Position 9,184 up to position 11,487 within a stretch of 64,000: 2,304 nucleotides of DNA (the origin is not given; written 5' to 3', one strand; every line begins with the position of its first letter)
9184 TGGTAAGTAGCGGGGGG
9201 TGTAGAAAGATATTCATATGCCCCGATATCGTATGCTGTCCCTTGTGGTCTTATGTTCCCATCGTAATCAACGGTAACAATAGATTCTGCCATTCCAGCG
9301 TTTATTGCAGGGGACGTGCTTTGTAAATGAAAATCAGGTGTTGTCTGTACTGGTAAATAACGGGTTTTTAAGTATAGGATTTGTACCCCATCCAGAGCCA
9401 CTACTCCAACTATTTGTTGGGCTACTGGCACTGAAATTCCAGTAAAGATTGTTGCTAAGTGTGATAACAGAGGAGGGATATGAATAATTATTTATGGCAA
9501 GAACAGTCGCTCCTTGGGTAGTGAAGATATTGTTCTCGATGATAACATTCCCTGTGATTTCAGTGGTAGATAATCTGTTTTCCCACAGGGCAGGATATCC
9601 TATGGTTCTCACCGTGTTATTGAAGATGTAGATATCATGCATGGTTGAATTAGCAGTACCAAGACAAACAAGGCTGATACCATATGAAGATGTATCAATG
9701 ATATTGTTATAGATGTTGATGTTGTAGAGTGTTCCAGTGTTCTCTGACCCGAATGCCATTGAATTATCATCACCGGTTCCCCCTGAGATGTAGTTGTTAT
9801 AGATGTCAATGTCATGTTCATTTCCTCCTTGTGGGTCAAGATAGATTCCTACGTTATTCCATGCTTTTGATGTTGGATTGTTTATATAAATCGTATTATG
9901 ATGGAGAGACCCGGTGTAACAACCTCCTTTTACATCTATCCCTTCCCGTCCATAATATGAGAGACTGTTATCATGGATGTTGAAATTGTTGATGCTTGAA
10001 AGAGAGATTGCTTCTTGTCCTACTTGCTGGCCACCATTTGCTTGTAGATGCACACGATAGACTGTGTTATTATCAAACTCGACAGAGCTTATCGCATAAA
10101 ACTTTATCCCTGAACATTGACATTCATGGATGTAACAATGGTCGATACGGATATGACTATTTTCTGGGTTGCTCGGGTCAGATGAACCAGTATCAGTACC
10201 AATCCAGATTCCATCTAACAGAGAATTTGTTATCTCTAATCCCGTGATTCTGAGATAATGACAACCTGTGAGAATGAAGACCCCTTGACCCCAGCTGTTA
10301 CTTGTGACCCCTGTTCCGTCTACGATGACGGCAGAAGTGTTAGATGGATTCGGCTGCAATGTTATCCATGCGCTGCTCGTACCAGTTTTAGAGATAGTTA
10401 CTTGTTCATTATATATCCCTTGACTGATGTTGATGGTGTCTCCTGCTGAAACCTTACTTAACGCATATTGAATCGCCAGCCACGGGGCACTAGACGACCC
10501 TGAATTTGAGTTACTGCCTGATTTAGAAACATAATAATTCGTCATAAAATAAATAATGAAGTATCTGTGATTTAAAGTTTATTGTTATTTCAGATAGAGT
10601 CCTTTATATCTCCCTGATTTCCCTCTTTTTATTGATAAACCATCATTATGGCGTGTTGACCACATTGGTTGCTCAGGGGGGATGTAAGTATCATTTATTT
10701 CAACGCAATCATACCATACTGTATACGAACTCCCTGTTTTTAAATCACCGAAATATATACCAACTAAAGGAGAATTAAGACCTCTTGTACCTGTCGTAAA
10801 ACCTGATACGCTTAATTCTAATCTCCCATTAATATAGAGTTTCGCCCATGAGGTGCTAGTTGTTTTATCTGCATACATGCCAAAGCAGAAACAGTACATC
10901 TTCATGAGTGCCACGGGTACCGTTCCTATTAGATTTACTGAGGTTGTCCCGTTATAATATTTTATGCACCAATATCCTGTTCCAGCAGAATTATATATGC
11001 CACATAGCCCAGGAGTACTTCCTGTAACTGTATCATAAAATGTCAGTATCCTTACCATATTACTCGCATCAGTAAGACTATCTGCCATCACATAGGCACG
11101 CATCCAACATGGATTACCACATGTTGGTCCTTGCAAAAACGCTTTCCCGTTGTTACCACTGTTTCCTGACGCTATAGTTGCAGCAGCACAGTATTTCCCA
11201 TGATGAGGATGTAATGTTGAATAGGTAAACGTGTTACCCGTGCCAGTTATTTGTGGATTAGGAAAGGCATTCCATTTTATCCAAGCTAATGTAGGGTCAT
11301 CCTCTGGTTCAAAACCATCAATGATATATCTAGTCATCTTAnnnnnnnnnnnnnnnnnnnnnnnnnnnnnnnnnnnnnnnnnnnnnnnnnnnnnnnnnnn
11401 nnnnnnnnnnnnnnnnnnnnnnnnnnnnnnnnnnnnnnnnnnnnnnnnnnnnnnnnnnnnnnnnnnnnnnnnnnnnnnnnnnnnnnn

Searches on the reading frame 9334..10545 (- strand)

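Call 7: search_protein_families(library=pfam, proteins=[window:9334-10545:-], max_evalue=0.01)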
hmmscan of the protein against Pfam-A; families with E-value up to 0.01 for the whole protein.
window:9334-10545:- (403 aa): 2 families
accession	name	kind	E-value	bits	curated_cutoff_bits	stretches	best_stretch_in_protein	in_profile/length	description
PF13229.12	Beta_helix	-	3.4e-11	43.5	25.9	1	75-252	13-157/158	Right handed beta helix region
PF07602.17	DUF1565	-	0.0011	18.8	20.3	1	9-49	2-42/257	Protein of unknown function (DUF1565)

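Call 8: search_protein_families(library=phrogs, proteins=[window:9334-10545:-], max_evalue=0.01)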
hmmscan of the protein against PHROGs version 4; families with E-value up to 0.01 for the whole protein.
window:9334-10545:- (403 aa): 1 family
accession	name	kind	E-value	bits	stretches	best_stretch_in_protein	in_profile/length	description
phrog_2234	-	tail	8.1e-08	32.3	1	126-377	408-654/757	tail spike protein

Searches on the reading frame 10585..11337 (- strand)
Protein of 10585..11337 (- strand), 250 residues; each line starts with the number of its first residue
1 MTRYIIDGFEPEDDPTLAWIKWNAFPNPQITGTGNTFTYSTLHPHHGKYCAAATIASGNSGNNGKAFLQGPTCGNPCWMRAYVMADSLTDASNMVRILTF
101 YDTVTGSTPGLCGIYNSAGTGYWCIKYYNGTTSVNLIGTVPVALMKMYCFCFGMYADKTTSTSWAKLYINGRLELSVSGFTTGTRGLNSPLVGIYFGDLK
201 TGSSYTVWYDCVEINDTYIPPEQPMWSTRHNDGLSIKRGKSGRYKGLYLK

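Call 7: search_protein_families(library=pfam, proteins=[window:10585-11337:-], max_evalue=0.01)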
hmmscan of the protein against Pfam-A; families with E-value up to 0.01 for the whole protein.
window:10585-11337:- (250 aa): 0 families

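Call 8: search_protein_families(library=phrogs, proteins=[window:10585-11337:-], max_evalue=0.01)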
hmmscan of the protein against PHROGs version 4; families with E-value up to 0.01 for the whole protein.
window:10585-11337:- (250 aa): 0 families

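Call 82: search_solved_structures(query=window:10585-11337:-, max_evalue=10)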
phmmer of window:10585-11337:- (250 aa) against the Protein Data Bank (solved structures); distinct sequences matched with E-value up to 10: 0.
